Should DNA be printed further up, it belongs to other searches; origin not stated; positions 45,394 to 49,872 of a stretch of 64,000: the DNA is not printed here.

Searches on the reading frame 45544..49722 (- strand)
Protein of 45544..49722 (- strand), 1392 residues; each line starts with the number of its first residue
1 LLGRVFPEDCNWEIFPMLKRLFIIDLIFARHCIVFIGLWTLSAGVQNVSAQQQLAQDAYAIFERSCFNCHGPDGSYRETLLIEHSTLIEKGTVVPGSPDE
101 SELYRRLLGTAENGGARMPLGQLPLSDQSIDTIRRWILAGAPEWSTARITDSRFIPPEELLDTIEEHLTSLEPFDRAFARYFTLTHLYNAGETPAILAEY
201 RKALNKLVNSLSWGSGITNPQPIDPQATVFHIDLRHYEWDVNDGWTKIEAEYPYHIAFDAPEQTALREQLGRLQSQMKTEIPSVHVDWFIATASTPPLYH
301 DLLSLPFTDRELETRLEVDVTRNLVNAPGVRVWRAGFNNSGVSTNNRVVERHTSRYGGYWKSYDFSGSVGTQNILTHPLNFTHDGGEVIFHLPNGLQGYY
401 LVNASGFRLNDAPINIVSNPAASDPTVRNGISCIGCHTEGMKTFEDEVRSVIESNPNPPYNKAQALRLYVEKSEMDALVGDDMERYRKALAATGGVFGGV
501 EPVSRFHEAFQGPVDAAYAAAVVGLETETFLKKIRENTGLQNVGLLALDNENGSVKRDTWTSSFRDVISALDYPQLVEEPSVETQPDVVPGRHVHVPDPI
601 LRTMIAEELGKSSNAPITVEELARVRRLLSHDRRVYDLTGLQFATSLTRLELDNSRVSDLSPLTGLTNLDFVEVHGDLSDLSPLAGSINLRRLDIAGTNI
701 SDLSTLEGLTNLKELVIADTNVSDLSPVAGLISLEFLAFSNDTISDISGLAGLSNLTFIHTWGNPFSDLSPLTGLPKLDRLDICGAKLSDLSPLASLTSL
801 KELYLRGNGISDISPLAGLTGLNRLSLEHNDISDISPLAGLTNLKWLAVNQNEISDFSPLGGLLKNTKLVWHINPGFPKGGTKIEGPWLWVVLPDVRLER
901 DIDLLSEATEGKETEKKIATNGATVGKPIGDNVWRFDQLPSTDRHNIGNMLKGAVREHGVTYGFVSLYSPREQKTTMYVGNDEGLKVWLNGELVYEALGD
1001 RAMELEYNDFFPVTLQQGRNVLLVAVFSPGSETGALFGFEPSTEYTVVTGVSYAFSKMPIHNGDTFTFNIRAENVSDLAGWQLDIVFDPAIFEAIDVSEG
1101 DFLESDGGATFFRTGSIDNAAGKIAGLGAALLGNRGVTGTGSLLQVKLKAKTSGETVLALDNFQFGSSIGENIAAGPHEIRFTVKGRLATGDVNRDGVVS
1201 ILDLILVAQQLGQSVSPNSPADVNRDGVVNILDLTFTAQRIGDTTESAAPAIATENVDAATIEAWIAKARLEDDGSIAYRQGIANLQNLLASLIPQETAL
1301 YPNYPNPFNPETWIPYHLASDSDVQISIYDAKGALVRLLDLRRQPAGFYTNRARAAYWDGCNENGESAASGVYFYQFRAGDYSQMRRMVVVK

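Call 6: search_protein_families(library=pfam, proteins=[window:45544-49722:-], max_evalue=0.01)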
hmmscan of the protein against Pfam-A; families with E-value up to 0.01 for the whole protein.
window:45544-49722:- (1392 aa): 13 families
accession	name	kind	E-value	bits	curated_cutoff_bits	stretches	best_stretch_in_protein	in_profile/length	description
PF12799.13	LRR_4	-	2.4e-31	107.5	27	5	689-728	2-42/44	Leucine Rich repeats (2 copies)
PF13855.12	LRR_8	-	2.2e-11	43.8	27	1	799-854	2-61/61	Leucine rich repeat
PF00404.24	Dockerin_1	-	1.2e-10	41.9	22.9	1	1191-1239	2-54/57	Dockerin type I domain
PF00963.24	Cohesin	-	3.1e-10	40.8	24.1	1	1062-1163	12-118/139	Cohesin domain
PF13860.13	FlgD_ig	-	3.4e-08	33.8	27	1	1317-1375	17-71/79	FlgD Ig-like domain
PF23952.1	LRR_EndoS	-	3.1e-07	31.1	27.9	1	597-717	2-113/116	Endo-beta-N-acetylglucosaminidase EndoS LRR domain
PF23598.1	LRR_14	-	2e-05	24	40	1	655-778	13-144/353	Leucine-rich repeat region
PF13442.11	Cytochrome_CBB3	-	4.2e-05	24.2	27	1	55-137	3-68/68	Cytochrome C oxidase, cbb3-type, subunit III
PF07635.16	PSCyt1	-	0.0001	23.3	22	1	66-112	1-51/59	Planctomycete cytochrome C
PF18962.6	Por_Secre_tail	-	0.00017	22.2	27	1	1304-1390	2-75/75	Secretion system C-terminal sorting domain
PF25019.1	LRR_R13L1-DRL21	-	0.0009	19.6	27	0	753-806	71-125/127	R13L1/DRL21 LRRs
PF14580.12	LRR_9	-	0.003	17.6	30.5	0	777-855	43-126/175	Leucine-rich repeat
PF23211.1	LRR_LRWD1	-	0.0033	17.6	28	0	687-769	20-101/190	Leucine-rich repeat and WD repeat-containing protein 1, LRR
